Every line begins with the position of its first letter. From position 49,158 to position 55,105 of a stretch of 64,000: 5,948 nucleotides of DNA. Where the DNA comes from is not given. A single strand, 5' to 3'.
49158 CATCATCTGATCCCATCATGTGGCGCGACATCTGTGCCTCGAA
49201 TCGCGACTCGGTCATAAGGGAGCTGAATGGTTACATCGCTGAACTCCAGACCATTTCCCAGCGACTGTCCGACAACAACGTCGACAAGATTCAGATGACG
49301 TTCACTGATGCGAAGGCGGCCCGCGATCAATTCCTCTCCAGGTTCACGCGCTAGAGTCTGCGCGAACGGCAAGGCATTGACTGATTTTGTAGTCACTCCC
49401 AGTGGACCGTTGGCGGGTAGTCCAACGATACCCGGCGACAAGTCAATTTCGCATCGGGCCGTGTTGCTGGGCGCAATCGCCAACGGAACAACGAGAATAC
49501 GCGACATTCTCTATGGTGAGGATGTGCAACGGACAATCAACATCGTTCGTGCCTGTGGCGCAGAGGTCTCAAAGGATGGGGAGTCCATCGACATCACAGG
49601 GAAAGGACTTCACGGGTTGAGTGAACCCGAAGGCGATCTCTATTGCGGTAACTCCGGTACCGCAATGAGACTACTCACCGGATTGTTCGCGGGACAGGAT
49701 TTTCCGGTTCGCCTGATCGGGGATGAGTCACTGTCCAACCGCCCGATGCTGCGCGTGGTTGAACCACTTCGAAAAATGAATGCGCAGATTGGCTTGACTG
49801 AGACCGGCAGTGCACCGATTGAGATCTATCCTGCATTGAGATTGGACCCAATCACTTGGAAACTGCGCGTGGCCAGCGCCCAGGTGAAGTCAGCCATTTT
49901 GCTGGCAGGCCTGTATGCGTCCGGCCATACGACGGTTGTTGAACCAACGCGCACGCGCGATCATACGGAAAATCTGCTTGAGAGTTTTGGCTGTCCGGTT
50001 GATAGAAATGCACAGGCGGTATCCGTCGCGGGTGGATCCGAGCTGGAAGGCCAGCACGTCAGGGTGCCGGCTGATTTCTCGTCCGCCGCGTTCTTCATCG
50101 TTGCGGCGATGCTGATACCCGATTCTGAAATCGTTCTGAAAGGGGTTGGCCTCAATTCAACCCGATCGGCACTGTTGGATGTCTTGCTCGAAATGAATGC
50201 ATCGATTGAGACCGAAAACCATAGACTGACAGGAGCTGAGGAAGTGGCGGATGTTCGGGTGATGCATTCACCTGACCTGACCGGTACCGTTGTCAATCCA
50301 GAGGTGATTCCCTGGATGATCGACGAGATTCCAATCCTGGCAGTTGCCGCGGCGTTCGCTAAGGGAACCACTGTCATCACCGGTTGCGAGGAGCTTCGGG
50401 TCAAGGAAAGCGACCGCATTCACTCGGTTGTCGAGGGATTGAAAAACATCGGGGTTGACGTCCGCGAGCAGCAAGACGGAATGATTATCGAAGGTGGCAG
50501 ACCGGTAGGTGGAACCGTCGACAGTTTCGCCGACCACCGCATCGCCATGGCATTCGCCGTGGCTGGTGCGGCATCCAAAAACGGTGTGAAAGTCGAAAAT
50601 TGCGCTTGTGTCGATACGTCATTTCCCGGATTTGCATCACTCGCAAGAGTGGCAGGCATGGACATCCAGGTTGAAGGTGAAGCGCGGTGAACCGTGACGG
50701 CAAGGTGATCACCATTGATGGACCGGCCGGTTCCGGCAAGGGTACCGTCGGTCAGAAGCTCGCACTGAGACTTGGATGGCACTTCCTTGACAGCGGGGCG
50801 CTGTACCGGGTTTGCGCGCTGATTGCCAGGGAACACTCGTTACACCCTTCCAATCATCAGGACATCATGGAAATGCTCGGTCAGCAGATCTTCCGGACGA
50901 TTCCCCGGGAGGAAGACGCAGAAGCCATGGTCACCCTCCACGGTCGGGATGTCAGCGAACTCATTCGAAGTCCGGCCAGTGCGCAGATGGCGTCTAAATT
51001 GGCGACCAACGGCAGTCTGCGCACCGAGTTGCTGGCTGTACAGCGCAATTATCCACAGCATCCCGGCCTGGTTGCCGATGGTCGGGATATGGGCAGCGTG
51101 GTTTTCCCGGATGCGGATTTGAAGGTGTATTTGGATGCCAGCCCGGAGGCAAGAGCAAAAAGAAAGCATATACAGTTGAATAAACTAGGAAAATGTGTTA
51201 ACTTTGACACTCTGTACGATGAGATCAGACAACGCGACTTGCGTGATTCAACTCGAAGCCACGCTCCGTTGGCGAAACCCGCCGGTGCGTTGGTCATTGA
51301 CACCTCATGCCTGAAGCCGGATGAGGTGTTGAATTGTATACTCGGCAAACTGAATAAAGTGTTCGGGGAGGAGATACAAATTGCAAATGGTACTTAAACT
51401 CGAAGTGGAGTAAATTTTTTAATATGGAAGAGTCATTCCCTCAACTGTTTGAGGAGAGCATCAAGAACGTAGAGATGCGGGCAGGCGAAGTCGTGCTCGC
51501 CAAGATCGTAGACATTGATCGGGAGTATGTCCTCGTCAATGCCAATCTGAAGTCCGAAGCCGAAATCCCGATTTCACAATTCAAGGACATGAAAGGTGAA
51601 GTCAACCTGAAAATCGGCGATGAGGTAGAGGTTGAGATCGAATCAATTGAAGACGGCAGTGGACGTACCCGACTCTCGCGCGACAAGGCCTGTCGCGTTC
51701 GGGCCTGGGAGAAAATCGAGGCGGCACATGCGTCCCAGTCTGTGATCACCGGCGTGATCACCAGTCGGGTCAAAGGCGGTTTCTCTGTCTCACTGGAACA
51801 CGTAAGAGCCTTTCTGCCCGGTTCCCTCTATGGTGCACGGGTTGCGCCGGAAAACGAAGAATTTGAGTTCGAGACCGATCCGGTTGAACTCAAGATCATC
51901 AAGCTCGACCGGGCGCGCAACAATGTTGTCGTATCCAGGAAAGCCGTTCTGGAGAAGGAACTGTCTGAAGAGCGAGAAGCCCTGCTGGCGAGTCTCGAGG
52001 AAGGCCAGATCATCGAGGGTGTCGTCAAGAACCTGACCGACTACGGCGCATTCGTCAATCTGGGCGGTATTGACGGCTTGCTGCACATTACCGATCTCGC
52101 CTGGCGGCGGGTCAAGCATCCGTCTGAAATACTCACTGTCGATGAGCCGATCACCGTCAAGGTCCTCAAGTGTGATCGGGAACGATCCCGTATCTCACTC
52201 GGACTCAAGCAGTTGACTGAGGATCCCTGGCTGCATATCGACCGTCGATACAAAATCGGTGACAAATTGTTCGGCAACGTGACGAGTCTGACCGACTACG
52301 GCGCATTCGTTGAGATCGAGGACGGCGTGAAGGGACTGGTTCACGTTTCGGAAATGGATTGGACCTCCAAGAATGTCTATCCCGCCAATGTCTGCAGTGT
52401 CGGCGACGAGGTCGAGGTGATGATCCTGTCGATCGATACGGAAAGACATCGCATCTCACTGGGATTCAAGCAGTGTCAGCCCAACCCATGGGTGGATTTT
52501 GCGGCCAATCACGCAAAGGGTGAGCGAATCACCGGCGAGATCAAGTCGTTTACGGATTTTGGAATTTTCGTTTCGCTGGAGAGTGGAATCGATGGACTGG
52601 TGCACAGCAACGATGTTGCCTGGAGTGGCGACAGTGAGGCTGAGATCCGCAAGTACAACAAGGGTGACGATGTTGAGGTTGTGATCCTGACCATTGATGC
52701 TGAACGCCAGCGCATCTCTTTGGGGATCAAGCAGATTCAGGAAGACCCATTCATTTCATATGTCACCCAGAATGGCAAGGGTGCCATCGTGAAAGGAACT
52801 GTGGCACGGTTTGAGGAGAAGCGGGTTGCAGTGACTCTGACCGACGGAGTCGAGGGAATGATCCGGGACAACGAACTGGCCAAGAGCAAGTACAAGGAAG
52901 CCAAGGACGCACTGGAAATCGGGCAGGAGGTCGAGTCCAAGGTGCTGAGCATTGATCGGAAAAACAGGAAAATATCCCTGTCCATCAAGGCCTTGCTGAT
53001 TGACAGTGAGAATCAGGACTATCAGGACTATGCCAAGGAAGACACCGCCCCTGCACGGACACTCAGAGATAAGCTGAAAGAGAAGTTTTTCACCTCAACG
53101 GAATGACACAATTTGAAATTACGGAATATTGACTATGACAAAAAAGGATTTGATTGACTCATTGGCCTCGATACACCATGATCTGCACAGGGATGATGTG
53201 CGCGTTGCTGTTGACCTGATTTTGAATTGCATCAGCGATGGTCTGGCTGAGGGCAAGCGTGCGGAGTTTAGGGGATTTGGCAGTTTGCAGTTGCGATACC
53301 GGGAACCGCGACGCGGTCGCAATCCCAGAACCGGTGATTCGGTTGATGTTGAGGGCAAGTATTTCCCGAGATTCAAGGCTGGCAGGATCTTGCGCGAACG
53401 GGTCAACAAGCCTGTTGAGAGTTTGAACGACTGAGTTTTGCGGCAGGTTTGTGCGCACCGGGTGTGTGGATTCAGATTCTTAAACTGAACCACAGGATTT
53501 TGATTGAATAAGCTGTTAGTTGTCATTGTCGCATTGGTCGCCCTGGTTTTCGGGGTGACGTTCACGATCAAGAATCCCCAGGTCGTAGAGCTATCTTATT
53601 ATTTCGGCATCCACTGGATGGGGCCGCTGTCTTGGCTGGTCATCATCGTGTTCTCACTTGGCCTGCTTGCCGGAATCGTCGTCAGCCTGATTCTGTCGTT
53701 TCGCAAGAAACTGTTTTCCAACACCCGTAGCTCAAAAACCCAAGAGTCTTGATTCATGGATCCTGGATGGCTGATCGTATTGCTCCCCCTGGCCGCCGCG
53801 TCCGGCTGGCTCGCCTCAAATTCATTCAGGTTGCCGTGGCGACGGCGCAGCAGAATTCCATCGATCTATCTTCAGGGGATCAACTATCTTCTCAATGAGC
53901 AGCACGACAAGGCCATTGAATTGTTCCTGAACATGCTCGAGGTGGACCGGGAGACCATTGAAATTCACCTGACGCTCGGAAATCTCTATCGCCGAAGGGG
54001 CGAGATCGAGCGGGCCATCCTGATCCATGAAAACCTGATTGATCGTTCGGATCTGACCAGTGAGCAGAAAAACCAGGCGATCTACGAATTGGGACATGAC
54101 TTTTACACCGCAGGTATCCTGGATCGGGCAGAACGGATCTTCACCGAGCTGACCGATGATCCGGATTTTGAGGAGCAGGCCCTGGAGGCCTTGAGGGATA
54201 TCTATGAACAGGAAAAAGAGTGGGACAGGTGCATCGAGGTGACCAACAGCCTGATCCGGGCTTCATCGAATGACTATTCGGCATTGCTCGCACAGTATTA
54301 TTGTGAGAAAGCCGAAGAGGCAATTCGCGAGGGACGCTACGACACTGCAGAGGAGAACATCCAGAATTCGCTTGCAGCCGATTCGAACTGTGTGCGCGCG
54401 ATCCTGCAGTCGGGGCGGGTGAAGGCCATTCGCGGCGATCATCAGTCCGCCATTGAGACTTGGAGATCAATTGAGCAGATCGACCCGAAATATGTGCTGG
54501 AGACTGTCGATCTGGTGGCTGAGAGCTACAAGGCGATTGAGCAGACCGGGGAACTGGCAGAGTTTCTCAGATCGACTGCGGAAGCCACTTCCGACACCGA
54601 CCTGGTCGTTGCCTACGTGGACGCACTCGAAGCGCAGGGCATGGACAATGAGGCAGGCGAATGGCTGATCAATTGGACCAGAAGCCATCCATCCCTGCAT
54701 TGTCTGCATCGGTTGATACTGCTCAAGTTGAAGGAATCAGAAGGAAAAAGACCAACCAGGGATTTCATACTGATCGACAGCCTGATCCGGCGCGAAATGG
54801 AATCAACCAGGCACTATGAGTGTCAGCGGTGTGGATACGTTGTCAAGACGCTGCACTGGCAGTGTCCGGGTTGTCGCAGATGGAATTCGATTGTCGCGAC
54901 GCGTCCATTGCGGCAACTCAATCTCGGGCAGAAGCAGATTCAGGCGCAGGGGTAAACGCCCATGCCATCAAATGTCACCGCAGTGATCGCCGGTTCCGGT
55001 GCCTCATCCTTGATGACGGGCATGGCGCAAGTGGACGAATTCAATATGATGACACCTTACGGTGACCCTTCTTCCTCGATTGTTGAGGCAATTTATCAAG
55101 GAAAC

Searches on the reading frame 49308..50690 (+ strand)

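Call 37: search_protein_families(library=ncbifam, proteins=[window:49308-50690:+])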
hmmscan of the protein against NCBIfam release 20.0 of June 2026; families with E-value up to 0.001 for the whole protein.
window:49308-50690:+ (460 aa): 6 families
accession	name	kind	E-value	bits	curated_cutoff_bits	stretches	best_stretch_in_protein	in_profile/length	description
NF011381.1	PRK14806.1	equivalog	2.5e-154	515.3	902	1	22-455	299-732/733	bifunctional prephenate dehydrogenase/3-phosphoshikimate 1-carboxyvinyltransferase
TIGR01356.1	aroA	equivalog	1.8e-120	402.6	287.25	1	40-446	4-409/415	3-phosphoshikimate 1-carboxyvinyltransferase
NF008816.0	PRK11860.1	equivalog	6.1e-55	186.5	943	1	36-451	16-438/662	bifunctional 3-phosphoshikimate 1-carboxyvinyltransferase/cytidylate kinase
NF006873.0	PRK09369.1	subfamily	5.1e-21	74.8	297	1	27-453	4-414/419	UDP-N-acetylglucosamine 1-carboxyvinyltransferase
TIGR01072.1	murA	equivalog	1.6e-19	70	392.7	1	27-443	4-404/416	UDP-N-acetylglucosamine 1-carboxyvinyltransferase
NF009470.0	PRK12830.1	equivalog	1.6e-11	43.6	552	1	30-454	7-413/417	UDP-N-acetylglucosamine 1-carboxyvinyltransferase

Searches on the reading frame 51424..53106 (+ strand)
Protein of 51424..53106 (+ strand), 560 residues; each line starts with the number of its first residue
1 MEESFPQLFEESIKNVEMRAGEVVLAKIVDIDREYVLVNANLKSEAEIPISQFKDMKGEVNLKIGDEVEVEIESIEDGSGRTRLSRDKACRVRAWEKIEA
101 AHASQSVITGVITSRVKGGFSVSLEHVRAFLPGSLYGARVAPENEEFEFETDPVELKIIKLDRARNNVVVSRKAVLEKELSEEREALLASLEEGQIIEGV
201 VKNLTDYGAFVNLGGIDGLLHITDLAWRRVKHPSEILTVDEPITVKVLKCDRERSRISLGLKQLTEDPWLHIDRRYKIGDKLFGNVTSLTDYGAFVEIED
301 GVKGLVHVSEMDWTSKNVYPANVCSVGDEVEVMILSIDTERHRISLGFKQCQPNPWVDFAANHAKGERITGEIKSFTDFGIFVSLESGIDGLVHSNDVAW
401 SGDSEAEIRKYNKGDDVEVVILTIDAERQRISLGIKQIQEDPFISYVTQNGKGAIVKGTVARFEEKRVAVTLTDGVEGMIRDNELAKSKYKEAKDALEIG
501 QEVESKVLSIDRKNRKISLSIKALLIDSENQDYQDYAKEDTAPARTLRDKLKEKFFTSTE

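Call 37: search_protein_families(library=ncbifam, proteins=[window:51424-53106:+])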
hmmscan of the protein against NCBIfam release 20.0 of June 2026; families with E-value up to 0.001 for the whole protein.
window:51424-53106:+ (560 aa): 34 families (the best 25 are shown)
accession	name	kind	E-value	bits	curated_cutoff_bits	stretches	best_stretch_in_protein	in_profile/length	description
NF004954.0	PRK06299.1-4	equivalog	2.8e-239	795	727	1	1-554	1-555/560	30S ribosomal protein S1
NF004951.0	PRK06299.1-1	equivalog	5e-223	741.5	918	1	1-539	1-537/556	30S ribosomal protein S1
NF004952.0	PRK06299.1-2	equivalog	5.3e-191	635.9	524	1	3-553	31-576/580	30S ribosomal protein S1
TIGR00717.1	rpsA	equivalog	1.4e-186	621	577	1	3-522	1-516/516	30S ribosomal protein S1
NF004955.0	PRK06299.1-5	equivalog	2.3e-179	597.3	878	1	2-542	9-548/566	30S ribosomal protein S1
NF004953.0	PRK06299.1-3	equivalog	3.8e-168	560.4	720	1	4-550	31-566/580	30S ribosomal protein S1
NF005208.0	PRK06676.1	equivalog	5e-141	470.2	368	3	8-312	5-312/391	30S ribosomal protein S1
NF000907.0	PRK00087.1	equivalog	8.2e-140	467.1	624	3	4-314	286-599/671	bifunctional 4-hydroxy-3-methylbut-2-enyl diphosphate reductase/30S ribosomal protein S1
NF010379.0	PRK13806.1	equivalog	2.1e-133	445.5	648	2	2-439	14-452/491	30S ribosomal protein S1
NF005911.0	PRK07899.1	equivalog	3.2e-121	405.4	691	3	3-312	20-327/486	30S ribosomal protein S1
NF004956.0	PRK06299.1-6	equivalog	1.6e-109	367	711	1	2-555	14-553/554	30S ribosomal protein S1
NF005973.0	PRK08059.1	equivalog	3.6e-67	224.1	148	4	275-355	4-83/123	S1 domain-containing post-transcriptional regulator GSP13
NF040579.1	S1_dom_CvfD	subfamily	2.8e-61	204.7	117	4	276-355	1-79/113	CvfD/Ygs/GSP13 family RNA-binding post-transcriptional regulator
NF005639.0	PRK07400.1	equivalog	2.6e-58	197.4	460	3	16-273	27-276/318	30S ribosomal protein S1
NF008805.1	PRK11824.1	equivalog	9.4e-48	163.1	471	4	179-262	598-681/683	polyribonucleotide nucleotidyltransferase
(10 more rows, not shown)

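Call 45: find_homologous_proteins(query=window:51424-53106:+, max_evalue=1e-100)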
Query window:51424-53106:+ (560 aa): 8000 proteins with E <= 1e-100 among 8000 candidates; the best 120 are listed.
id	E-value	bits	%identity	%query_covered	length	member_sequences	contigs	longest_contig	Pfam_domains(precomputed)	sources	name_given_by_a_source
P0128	0.0e+0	1223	100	100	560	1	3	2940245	PF00575.30,PF23459.2,PF21710.4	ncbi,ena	-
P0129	0.0e+0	1077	86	100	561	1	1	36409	PF03074.23,PF00575.30,PF23459.2,PF21710.4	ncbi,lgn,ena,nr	ncbi:MAG: 30S ribosomal protein S1 [Acidiferrobacterales bacterium]|nr:30S ribosomal protein S1 [Aci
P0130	0.0e+0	1072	85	100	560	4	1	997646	PF00575.30,PF23459.2,PF21710.4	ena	-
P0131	0.0e+0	1068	84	100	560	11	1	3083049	PF00575.30,PF23459.2,PF21710.4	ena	-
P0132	0.0e+0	1060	84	100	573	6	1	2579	PF17092.12,PF00575.30,PF23459.2,PF21710.4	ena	-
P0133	0.0e+0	1051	84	100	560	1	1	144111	PF17092.12,PF03074.23,PF00575.30,PF23459.2,PF02599.22,PF21710.4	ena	-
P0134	4.3e-296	1001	-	-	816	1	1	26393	PF17092.12,PF03074.23,PF00575.30,PF23459.2,PF21710.4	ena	-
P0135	2.0e-276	936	75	100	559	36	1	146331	PF00575.30,PF23459.2,PF21710.4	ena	-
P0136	7.5e-273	924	74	100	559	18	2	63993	PF00575.30,PF23459.2,PF21710.4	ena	-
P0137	3.1e-267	905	71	100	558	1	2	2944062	PF17092.12,PF00575.30,PF23459.2,PF18614.8,PF21710.4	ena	-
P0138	1.5e-265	900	72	100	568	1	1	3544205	PF17092.12,PF00575.30,PF23459.2,PF25522.2,PF21710.4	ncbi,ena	-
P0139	1.9e-265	900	71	100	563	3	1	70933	PF17092.12,PF00575.30,PF23459.2,PF18614.8,PF21710.4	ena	-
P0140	1.4e-264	897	71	100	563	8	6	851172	PF17092.12,PF00575.30,PF23459.2,PF21710.4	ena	-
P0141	2.1e-264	896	70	100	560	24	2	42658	PF17092.12,PF03074.23,PF00575.30,PF23459.2,PF25522.2,PF21710.4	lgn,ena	-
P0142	7.3e-264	894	71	100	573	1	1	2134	PF00575.30,PF23459.2,PF21710.4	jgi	-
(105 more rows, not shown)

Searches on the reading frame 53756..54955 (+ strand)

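Call 37: search_protein_families(library=ncbifam, proteins=[window:53756-54955:+])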
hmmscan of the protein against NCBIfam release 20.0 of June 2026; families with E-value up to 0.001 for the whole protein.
window:53756-54955:+ (399 aa): 13 families
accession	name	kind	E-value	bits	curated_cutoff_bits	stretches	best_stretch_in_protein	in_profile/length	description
NF008757.0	PRK11788.1-5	equivalog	2.4e-117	392.4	363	1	5-380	4-380/388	lipopolysaccharide assembly protein LapB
NF008755.0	PRK11788.1-3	equivalog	5.4e-106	355.2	430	1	5-383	6-383/388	lipopolysaccharide assembly protein LapB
NF008756.0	PRK11788.1-4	equivalog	2.3e-104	349.5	474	1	6-381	5-382/389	lipopolysaccharide assembly protein LapB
NF008753.0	PRK11788.1-1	equivalog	9.2e-90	301.6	395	1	6-385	5-386/389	lipopolysaccharide assembly protein LapB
NF008754.0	PRK11788.1-2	equivalog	4.2e-77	259.8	670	1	6-384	5-382/386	lipopolysaccharide assembly protein LapB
TIGR02917.1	PEP_TPR_lipo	equivalog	4.7e-15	54.5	312.2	1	48-315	513-770/899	XrtA/PEP-CTERM system TPR-repeat protein PrsT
NF040959.1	MamA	equivalog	2.6e-11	43.3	200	2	80-241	49-201/204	magnetosome protein MamA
TIGR02552.1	LcrH_SycD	equivalog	9e-07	28.7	104.8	0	102-184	14-96/136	SycD/LcrH family type III secretion system chaperone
NF053607.1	CHU_0125_OmpA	equivalog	1.4e-06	27.1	620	0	215-304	21-110/639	CHU_0125 family OmpA-like outer membrane integrity protein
TIGR02521.1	type_IV_pilW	equivalog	1e-05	25.2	154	0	37-138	33-131/234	type IV pilus biogenesis/stability protein PilW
NF008391.2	PRK11189.1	equivalog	0.00013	21.5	250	0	91-192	50-155/297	lipoprotein NlpI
NF047371.1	FlcA_CTERM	equivalog_domain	0.00019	20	300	0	36-150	124-235/646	periplasmic flagellar collar protein FlcA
TIGR02795.1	tol_pal_ybgF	equivalog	0.00046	20.8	90.1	0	40-134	8-104/119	tol-pal system protein YbgF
